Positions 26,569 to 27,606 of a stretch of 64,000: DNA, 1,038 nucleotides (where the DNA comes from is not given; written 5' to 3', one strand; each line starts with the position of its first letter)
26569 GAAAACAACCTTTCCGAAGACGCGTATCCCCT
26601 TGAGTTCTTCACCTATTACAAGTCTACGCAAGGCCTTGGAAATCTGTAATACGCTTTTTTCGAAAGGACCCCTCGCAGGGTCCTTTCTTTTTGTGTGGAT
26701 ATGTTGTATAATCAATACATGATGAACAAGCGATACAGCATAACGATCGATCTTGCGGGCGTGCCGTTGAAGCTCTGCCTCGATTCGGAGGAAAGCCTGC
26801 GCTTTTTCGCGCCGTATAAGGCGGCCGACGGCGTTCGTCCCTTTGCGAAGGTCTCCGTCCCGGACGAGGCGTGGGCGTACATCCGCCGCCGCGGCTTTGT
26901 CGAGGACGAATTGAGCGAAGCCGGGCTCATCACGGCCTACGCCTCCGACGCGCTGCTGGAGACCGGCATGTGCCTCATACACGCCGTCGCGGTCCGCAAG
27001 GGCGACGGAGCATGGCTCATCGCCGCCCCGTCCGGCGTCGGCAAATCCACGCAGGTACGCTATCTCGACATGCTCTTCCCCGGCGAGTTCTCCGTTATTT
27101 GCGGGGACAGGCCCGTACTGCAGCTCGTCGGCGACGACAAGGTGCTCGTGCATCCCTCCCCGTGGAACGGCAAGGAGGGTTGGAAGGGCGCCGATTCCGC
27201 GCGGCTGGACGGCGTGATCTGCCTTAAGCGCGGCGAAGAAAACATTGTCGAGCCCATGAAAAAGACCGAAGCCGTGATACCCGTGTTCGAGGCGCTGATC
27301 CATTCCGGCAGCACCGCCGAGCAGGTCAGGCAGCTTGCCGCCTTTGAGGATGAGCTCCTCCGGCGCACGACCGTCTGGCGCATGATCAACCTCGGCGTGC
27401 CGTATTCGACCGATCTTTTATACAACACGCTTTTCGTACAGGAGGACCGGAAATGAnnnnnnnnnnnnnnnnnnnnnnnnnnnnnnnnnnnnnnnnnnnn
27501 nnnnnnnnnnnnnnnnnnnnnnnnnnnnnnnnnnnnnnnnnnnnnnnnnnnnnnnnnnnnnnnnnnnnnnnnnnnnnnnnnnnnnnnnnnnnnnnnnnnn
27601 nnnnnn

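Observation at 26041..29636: Stand-alone HprK-like kinase / PqqD-like RRE / NTP_transf_5 nucleotidyltransferase / membrane-protein cassette, with two small upstream proteins and no RiPP core enzyme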

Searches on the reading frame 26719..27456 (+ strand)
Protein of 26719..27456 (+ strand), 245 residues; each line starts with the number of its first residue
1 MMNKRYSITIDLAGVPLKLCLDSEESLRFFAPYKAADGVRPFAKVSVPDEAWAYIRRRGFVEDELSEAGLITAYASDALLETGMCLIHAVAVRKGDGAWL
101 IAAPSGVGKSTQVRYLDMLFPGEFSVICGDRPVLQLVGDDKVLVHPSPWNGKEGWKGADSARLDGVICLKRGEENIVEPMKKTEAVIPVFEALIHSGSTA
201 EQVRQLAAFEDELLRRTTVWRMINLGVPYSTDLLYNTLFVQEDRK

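Call 3: search_protein_families(library=pfam, proteins=[window:26719-27456:+], max_evalue=1)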
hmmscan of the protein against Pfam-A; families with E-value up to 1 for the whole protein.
window:26719-27456:+ (245 aa): 1 family
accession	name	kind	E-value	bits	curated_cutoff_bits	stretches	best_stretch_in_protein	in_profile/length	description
PF13401.12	AAA_22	-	0.19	12.5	27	1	94-123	3-32/130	AAA domain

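Call 4: search_protein_families(library=ncbifam, proteins=[window:26719-27456:+], max_evalue=1)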
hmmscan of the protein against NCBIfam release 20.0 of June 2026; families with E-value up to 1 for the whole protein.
window:26719-27456:+ (245 aa): 3 families
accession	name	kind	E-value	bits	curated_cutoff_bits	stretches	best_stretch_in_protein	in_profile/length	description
TIGR04249.1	SCM_chp_ScmC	equivalog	1e-05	25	125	1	76-197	118-241/292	SynChlorMet cassette protein ScmC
TIGR04352.1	HprK_rel_A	equivalog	0.013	14.7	200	1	84-111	96-123/280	HprK-related kinase A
TIGR04355.1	HprK_rel_B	hypoth_equivalog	0.11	11.6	200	1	78-112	138-172/351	HprK-related kinase B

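Call 11: find_homologous_proteins(query=window:26719-27456:+, max_evalue=0.001)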
Query window:26719-27456:+ (245 aa): 397 proteins with E <= 0.001 among 1754 candidates; the best 120 are listed.
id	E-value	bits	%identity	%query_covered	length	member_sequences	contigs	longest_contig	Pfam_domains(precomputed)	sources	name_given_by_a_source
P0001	9.9e-161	551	100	100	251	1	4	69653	PF27840.1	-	-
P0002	3.9e-103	362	67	97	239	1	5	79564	-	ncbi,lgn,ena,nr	ncbi:MAG: hypothetical protein J5772_04760 [Clostridia bacterium]|nr:hypothetical protein [Clostridi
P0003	3.2e-82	294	58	96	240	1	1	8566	-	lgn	-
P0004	3.0e-81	290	58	96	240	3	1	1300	-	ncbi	-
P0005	3.2e-81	290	56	96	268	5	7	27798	-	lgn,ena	-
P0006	2.1e-80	288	58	96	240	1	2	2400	-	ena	-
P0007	1.3e-78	282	58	96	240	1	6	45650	PF27840.1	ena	-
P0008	5.5e-69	250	52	99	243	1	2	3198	PF27840.1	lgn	-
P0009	3.3e-68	248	50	96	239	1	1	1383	PF27840.1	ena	-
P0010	1.7e-66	242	47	97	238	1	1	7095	-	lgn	-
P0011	6.3e-66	240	51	99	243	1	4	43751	PF27840.1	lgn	-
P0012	1.4e-65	239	49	94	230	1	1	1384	PF27840.1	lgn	-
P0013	6.2e-65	237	52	95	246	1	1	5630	PF27840.1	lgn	-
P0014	6.6e-65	237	48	98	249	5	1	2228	-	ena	-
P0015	8.8e-65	236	47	96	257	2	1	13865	PF27840.1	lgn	-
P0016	1.5e-64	236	48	98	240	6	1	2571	PF27840.1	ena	-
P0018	2.4e-63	232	49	99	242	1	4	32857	PF27840.1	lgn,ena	-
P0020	4.5e-62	228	49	97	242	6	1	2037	PF27840.1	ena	-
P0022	2.2e-61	225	48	99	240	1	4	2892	PF27840.1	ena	-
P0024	5.9e-61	224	47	98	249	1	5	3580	PF27840.1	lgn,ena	-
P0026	1.6e-60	222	49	99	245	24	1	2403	PF27840.1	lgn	-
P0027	2.7e-60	222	46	100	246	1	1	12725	PF27840.1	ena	-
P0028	4.5e-60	221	46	96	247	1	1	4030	PF27840.1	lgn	-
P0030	7.3e-60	220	44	98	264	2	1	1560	PF27840.1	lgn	-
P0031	2.3e-59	219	45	96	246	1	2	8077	PF27840.1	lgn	-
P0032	2.5e-59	219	45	97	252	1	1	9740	PF27840.1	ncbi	-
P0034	3.9e-59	218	45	97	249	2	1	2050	PF27840.1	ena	-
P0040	1.1e-57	213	44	96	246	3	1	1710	PF27840.1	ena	-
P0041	1.6e-57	213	53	79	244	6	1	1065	PF27840.1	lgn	-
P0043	2.6e-57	212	46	97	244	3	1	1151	PF27840.1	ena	-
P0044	3.8e-57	211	48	97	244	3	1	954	PF27840.1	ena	-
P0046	1.4e-56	210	44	96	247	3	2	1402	PF27840.1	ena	-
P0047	1.9e-56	209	43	95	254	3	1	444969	PF27840.1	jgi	-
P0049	4.7e-56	208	47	94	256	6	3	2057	PF27840.1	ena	-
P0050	4.8e-56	208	44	98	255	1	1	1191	PF27840.1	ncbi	-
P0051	6.2e-56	207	49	80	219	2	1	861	PF27840.1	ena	-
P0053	6.7e-56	207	46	96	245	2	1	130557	PF27840.1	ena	-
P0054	7.7e-56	207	45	100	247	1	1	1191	PF27840.1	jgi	-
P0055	9.7e-56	207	45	98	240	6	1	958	PF27840.1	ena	-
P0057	2.0e-55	206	47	95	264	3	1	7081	PF27840.1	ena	-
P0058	3.0e-55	205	46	93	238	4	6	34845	PF27840.1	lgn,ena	-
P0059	3.4e-55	205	46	97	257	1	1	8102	PF27840.1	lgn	-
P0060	3.6e-55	205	46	95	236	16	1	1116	PF27840.1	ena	-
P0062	6.1e-55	204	47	98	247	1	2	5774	PF27840.1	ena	-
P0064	1.3e-54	203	45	99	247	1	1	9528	PF27840.1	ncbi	-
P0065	1.5e-54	203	45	95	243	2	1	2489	PF27840.1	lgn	-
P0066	1.6e-54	203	53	77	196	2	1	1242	PF27840.1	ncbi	-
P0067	2.2e-54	202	45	97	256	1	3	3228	PF27840.1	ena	-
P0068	3.6e-54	202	45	94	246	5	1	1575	PF27840.1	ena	-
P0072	4.4e-54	201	44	88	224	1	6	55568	PF27840.1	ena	-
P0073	1.1e-53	200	46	96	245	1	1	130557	PF27840.1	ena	-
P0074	1.3e-53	200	51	80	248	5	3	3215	PF27840.1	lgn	-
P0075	2.9e-53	199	43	97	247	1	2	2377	PF27840.1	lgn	-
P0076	3.6e-53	198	45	97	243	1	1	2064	PF27840.1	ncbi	-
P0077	3.6e-53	198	42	97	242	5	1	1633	PF27840.1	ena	-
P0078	4.3e-53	198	44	98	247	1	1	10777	PF27840.1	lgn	-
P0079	7.2e-53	197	46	97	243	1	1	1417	PF27840.1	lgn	-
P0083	1.6e-52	196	46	96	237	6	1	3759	PF27840.1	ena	-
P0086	8.8e-52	194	45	96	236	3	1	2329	PF27840.1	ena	-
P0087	1.7e-51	193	43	97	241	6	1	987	PF27840.1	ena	-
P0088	1.8e-51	193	42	94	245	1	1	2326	PF27840.1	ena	-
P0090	2.7e-51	192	42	97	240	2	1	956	PF27840.1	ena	-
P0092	4.3e-51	192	45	94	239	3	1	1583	PF27840.1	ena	-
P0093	6.0e-51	191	43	97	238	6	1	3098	PF27840.1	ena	-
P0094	7.7e-51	191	38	95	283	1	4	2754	PF27840.1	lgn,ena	-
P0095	1.0e-50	190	53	73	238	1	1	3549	PF27840.1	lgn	-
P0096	1.3e-50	190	44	96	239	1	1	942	PF27840.1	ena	-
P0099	2.0e-50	189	43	99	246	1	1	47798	PF27840.1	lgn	-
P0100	2.4e-50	189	51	72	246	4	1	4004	PF27840.1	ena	-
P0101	3.2e-50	189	44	96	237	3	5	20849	PF27840.1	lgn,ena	-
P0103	4.1e-50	188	48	80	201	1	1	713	PF27840.1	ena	-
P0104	4.4e-50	188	42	97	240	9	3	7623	PF27840.1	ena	-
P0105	4.4e-50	188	42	95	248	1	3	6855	PF27840.1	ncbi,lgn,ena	-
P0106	4.9e-50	188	42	95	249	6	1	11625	PF27840.1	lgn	-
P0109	1.2e-49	187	46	81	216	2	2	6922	PF27840.1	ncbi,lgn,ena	-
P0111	1.6e-49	186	45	97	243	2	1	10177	PF27840.1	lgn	-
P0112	2.8e-49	186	54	71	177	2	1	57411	PF27840.1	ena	-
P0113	2.8e-49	186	39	98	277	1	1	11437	PF27840.1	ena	-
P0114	3.2e-49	185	42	97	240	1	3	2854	PF27840.1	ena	-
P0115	3.3e-49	185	42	95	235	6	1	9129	PF27840.1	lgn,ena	-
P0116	3.4e-49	185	42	95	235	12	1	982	PF27840.1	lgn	-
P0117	3.8e-49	185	44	94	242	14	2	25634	PF27840.1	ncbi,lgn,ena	-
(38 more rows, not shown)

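Call 13: find_encoding_contigs(protein=P0002, flank=10000, max_places=3)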
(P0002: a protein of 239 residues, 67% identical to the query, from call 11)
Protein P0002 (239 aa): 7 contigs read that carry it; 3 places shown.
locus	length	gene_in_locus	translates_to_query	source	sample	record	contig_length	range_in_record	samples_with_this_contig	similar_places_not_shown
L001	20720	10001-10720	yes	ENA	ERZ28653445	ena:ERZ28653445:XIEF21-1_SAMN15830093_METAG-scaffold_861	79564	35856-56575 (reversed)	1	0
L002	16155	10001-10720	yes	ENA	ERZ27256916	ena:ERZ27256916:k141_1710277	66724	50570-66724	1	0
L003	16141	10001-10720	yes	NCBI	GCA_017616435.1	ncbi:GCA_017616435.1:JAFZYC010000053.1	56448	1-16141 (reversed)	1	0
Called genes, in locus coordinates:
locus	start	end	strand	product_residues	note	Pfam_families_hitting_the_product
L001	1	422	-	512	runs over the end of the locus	PF02706:Wzz (weak), PF10609:ParA (weak), PF13614:AAA_31, PF01656:CbiA, PF09140:MipZ (faint)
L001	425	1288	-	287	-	-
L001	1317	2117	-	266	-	PF19567:CpsB_CapC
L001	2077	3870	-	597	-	PF00664:ABC_membrane, PF00005:ABC_tran, PF13304:AAA_21 (faint), PF02463:SMC_N (weak)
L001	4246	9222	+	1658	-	PF09479:Flg_new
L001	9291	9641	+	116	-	-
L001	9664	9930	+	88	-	-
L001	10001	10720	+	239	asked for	-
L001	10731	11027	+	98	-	-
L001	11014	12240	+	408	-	PF14907:NTP_transf_5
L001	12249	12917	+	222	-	-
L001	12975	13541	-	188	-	PF00383:dCMP_cyt_deam_1, PF14437:MafB19-deam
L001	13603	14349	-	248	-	PF20772:TACO1_YebC_N, PF01709:Transcrip_reg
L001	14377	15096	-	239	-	PF04203:Sortase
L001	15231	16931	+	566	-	PF03485:Arg_tRNA_synt_N, PF00750:tRNA-synt_1d, PF05746:DALR_1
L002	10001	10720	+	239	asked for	-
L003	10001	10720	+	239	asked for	-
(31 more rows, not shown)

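Call 14: find_encoding_contigs(protein=P0047, flank=10000, max_places=2)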
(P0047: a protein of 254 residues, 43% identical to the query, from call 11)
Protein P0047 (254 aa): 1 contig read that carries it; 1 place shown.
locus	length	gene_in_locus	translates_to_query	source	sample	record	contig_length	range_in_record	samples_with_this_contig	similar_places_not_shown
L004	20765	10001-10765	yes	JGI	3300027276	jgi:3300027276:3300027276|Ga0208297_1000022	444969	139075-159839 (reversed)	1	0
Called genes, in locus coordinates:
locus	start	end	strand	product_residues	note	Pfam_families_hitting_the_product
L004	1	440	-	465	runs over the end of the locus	PF01554:MatE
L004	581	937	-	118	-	-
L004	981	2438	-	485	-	PF02554:CstA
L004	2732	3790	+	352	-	PF01008:IF-2B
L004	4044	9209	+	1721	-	PF09479:Flg_new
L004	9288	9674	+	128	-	-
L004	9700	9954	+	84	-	-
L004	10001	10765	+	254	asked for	PF27840:ScmC (weak)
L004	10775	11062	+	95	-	-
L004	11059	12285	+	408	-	PF14907:NTP_transf_5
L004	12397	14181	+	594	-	PF13304:AAA_21 (faint), PF00664:ABC_membrane, PF00005:ABC_tran, PF02463:SMC_N (weak)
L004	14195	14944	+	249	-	PF19567:CpsB_CapC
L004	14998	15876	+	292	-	PF16403:Bact_surface_Ig-like (faint)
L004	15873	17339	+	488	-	PF02706:Wzz (weak), PF09140:MipZ (faint), PF10609:ParA (weak), PF13614:AAA_31, PF01656:CbiA (weak)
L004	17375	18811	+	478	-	PF10609:ParA, PF13614:AAA_31, PF01656:CbiA, PF09140:MipZ (weak)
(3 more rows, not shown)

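Call 16: find_related_loci(query=A1, collection=genome_contigs, flank=10000)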
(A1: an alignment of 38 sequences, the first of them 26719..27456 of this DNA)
Query A1 (245 aa) in genome_contigs; peptide patterns used: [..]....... (x = any residue, [..] = any of these).
59 stretches matched a pattern; 46 encode a relative of the query (tblastn E <= 1e-3); 45 distinct loci.
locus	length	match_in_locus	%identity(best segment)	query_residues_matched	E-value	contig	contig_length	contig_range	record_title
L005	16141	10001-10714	67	2-239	1e-108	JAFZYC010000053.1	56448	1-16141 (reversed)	MAG: Clostridia bacterium isolate RGIG8203 Water_buffalos_Rumen-3__c884380, whole genome shotgun sequence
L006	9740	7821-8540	45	6-242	4e-65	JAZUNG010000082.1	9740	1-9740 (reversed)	MAG: Lachnospiraceae bacterium isolate T1900044889_TS20190355.MAGScoT_cleanbin_000018 SGB_3242_k141_3642822, whole genom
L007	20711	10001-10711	50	5-242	1e-64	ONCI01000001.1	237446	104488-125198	uncultured Clostridiales bacterium isolate RUG180 genome assembly, contig: scaffold_365, whole genome shotgun sequence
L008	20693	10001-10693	43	8-239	2e-55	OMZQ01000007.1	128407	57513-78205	uncultured Clostridiales bacterium isolate RUG104 genome assembly, contig: scaffold_344, whole genome shotgun sequence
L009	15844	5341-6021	45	10-239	2e-54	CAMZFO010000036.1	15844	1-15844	MAG TPA_asm: uncultured Clostridia bacterium isolate SRR10912537_bin.26_metaWRAP_v1.3_MAG genome assembly, contig: ERZ14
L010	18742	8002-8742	40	21-239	2e-54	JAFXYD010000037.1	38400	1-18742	MAG: Oscillospiraceae bacterium isolate RGIG6852 Sheep_Rumen-4__c521963, whole genome shotgun sequence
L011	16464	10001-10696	44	7-239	1e-53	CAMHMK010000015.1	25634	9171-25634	MAG: uncultured Clostridia bacterium isolate SRR11784279_bin.64_metaWRAP_v1.3_MAG genome assembly, contig: ERZ12202740.2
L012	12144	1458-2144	42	10-243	4e-53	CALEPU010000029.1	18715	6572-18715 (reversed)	MAG TPA_asm: uncultured Clostridia bacterium isolate ERR1278074_bin.0_CONCOCT_v1.1_MAG genome assembly, contig: ERZ84238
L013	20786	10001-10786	36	6-239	5e-53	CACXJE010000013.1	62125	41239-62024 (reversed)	MAG: Ruminococcaceae bacterium isolate RUG11311 genome assembly, contig: RUG11311_asm_13, whole genome shotgun sequence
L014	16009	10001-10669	39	22-239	1e-49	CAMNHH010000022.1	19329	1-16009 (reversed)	MAG: uncultured Clostridia bacterium isolate SRR873597_bin.88_metaWRAP_v1.3_MAG genome assembly, contig: NODE.6578_lengt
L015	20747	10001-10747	38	19-239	4e-48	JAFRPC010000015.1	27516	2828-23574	MAG: Oscillospiraceae bacterium isolate RGIG2672 Goat_Omasum-2__c275, whole genome shotgun sequence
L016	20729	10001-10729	38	2-245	1e-47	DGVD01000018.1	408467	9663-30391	MAG TPA_asm: Bacteroidales bacterium UBA4293 UBA4293_contig_445, whole genome shotgun sequence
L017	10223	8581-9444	37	8-244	5e-48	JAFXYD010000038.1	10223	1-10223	MAG: Oscillospiraceae bacterium isolate RGIG6852 Sheep_Rumen-4__c535672, whole genome shotgun sequence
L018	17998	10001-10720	39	8-238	1e-46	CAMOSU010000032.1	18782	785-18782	MAG: uncultured Clostridia bacterium isolate SRR873605_bin.124_metaWRAP_v1.3_MAG genome assembly, contig: NODE_5564_leng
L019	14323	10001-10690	35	10-238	2e-44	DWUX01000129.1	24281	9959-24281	MAG TPA_asm: Candidatus Blautia stercoripullorum isolate ChiW19-6364 ChiW19__C62900_L24281_SAMN06858702, whole genome sh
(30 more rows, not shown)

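Call 17: search_solved_structures(query=A1, max_evalue=10, show_alignments=2)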
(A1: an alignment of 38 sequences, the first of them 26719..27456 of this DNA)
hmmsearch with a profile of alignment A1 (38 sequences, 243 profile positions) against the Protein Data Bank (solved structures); distinct sequences matched with E-value up to 10: 24.
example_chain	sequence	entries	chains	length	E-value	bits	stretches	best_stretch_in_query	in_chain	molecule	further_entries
6mfu_A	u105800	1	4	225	0.092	15.5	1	96-124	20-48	Guanylate kinase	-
1z6g_A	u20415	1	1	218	0.1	15.3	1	99-129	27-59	guanylate kinase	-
28rz_A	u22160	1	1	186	0.13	14.9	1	98-125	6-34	Guanylate kinase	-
1znw_A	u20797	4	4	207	0.14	14.9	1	97-125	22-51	Guanylate kinase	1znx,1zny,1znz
1s4q_A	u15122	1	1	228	0.16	14.7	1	97-125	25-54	Guanylate kinase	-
1z8f_A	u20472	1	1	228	0.16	14.6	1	97-125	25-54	Guanylate kinase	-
9oe1_A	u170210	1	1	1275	0.21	14.3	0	99-124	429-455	ATP-binding cassette, sub-family B (MDR/TAP), member 4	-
9ody_A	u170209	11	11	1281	0.21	14.3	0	99-124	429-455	ATP-binding cassette, sub-family B (MDR/TAP), member 4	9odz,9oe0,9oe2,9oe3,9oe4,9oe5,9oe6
1gky_A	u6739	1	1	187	0.31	13.8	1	98-124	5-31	GUANYLATE KINASE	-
4f4j_A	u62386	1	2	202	0.32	13.7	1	97-124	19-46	Guanylate kinase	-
1ex6_A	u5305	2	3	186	0.34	13.6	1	99-124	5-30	GUANYLATE KINASE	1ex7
9wfu_A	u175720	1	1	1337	0.43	13.3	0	57-120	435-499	ABC transporter D family member 1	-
9wfg_A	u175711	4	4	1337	0.43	13.3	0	57-120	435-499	ABC transporter D family member 1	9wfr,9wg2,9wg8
9ggl_C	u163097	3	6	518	0.52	13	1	155-190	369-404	Isoform 1 of Kelch repeat and BTB domain-containing protein 4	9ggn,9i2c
8vrt_A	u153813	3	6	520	0.52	13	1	155-190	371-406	Kelch repeat and BTB domain-containing protein 4 | Isoform 1 of Kelch repeat and BTB domain-containing protein 4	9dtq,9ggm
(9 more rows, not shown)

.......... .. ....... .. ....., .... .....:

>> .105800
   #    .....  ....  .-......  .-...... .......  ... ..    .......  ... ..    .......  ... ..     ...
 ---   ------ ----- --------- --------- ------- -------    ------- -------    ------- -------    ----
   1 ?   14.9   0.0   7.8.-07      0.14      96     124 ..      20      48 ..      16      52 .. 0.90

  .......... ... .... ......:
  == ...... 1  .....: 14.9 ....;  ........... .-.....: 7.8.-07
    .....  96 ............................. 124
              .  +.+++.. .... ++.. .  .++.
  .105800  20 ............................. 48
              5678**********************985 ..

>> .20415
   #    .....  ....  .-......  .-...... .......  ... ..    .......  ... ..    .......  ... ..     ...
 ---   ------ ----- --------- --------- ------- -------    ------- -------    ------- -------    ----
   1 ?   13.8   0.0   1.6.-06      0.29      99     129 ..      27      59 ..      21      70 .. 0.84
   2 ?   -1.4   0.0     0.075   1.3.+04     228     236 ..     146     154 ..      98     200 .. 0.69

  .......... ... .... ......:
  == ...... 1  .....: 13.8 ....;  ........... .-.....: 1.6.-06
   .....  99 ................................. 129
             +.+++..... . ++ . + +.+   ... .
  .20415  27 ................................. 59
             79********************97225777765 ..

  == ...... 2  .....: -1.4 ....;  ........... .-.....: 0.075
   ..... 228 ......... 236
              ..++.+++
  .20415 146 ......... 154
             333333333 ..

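Call 24: predict_structure(alignment_id=A1)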
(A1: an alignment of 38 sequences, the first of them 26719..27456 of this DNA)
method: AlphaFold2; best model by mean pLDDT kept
length: 245 residues; sequences in the alignment: 38
mean_pLDDT: 95.1   pTM: 0.91
mean pLDDT of the five models: 95.1, 94.8, 94.8, 94.1, 93.7
residues with pLDDT >= 90: 227; 70-90: 11; 50-70: 6; < 50: 1
segments of 3 or more residues with pLDDT < 50: none
pLDDT, mean of each block of 10 residues (from residue 1): 83 98 94 96 97 95 93 98 98 97 94 96 96 97 96 88 98 98 98 97 98 98 96 95 64
secondary structure, 60 per line:
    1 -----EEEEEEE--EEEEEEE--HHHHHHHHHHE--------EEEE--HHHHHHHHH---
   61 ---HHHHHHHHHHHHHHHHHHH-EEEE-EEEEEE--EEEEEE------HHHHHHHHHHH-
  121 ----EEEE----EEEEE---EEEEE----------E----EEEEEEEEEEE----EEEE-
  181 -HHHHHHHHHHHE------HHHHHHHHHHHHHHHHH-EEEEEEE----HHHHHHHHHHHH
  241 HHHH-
elements in order: E6-12 E15-21 H24-33 E43-46 H49-57 H64-82 E84-87 E89-94 E97-102 H109-119 E125-128 E133-137 E141-145 E161-171 E176-179 H182-192 H200-216 E218-224 H229-244

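Call 28: fold_search(model_id=the predicted structure, library=pdb)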
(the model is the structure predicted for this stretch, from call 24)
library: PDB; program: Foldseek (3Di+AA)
matches with E <= 10: 473; with E <= 0.001: 115
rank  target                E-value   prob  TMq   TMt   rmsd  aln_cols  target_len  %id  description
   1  1yvy_A                1.1e-06  1.00  0.59  0.31   8.5       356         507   10  Crystal structure of Anaerobiospirillum succiniciproducens phosphoenolpyruvate carboxykinase (released 2005-07-26)
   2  1kkl_A                1.3e-06  1.00  0.30  0.43  15.5       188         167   13  L.casei HprK/P in complex with B.subtilis HPr (released 2002-08-28)
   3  1kkl_C                2.2e-06  1.00  0.31  0.44  15.1       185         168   14  L.casei HprK/P in complex with B.subtilis HPr (released 2002-08-28)
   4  1kkl_B                3.6e-06  1.00  0.37  0.52   5.6       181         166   12  L.casei HprK/P in complex with B.subtilis HPr (released 2002-08-28)
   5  1kkm_B                3.6e-06  1.00  0.29  0.40  15.8       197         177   14  L.casei HprK/P in complex with B.subtilis P-Ser-HPr (released 2002-08-28)
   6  1xkv_B                3.8e-06  1.00  0.52  0.27   9.8       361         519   12  Crystal Structure Of ATP-Dependent Phosphoenolpyruvate Carboxykinase From Thermus thermophilus HB8 (released 2005-10-11)
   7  6asn                  4.1e-06  1.00  0.53  0.27   9.5       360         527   10  E. coli phosphoenolpyruvate carboxykinase K212I F216V mutant bound to methanesulfonate (released 2018-08-29)
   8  1oen                  4.6e-06  1.00  0.55  0.28   9.0       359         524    9  PHOSPHOENOLPYRUVATE CARBOXYKINASE (released 1996-11-08)
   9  1kkm_A                5.5e-06  1.00  0.31  0.42  15.1       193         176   13  L.casei HprK/P in complex with B.subtilis P-Ser-HPr (released 2002-08-28)
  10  1knx_A                5.5e-06  1.00  0.31  0.25  17.8       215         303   14  HPr kinase/phosphatase from Mycoplasma pneumoniae (released 2002-12-31)
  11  1kkm_C                6.2e-06  1.00  0.35  0.48   9.4       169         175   16  L.casei HprK/P in complex with B.subtilis P-Ser-HPr (released 2002-08-28)
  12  2pc9_D                6.6e-06  1.00  0.54  0.28   9.5       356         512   12  Crystal Structure Of ATP-Dependent Phosphoenolpyruvate Carboxykinase From Thermus thermophilus HB8 (released 2007-10-02)
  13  6com                  8.0e-06  1.00  0.54  0.28   9.2       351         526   10  2.3A crystal structure of E. coli phosphoenolpyruvate carboxykinase mutant Asp269Asn (released 2018-04-04)
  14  1os1                  8.5e-06  1.00  0.55  0.28   8.6       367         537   10  Structure of Phosphoenolpyruvate Carboxykinase complexed with ATP,Mg, Ca and pyruvate. (released 2003-09-23)
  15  1yvy_B                8.5e-06  1.00  0.53  0.28   9.2       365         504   10  Crystal structure of Anaerobiospirillum succiniciproducens phosphoenolpyruvate carboxykinase (released 2005-07-26)
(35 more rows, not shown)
